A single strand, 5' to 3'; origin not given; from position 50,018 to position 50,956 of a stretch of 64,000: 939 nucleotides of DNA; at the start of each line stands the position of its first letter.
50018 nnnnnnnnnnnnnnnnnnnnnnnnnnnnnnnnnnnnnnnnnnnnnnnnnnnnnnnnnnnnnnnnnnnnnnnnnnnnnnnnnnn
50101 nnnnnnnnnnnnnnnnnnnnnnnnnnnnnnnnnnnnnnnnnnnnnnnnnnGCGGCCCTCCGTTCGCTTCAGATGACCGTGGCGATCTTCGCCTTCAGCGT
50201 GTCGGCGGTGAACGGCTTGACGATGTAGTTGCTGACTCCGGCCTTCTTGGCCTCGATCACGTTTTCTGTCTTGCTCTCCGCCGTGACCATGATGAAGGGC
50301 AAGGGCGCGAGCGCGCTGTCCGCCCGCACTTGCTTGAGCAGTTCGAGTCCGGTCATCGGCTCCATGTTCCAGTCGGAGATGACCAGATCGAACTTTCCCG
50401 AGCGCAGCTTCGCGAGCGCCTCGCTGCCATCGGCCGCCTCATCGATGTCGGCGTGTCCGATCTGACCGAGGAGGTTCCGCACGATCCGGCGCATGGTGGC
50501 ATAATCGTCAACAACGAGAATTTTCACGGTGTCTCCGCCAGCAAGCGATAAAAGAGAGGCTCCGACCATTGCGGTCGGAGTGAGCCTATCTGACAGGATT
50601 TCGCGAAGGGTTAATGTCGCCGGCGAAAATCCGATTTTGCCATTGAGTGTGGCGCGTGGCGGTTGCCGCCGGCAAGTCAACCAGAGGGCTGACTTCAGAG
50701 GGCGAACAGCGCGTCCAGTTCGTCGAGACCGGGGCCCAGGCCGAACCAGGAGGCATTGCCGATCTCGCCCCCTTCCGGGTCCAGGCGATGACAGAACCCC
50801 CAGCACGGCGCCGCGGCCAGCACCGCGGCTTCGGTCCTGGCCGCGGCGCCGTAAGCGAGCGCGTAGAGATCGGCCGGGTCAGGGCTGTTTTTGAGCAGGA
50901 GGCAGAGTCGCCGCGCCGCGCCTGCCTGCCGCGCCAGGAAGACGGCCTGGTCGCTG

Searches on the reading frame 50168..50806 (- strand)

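Call 79: search_protein_families(library=pfam, proteins=[window:50168-50806:-], max_evalue=0.00001)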
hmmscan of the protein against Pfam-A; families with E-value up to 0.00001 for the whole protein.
window:50168-50806:- (212 aa): 1 family
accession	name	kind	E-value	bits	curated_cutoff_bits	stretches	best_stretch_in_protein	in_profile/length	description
PF00072.30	Response_reg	-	4.9e-28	98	30.2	1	96-208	1-110/111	Response regulator receiver domain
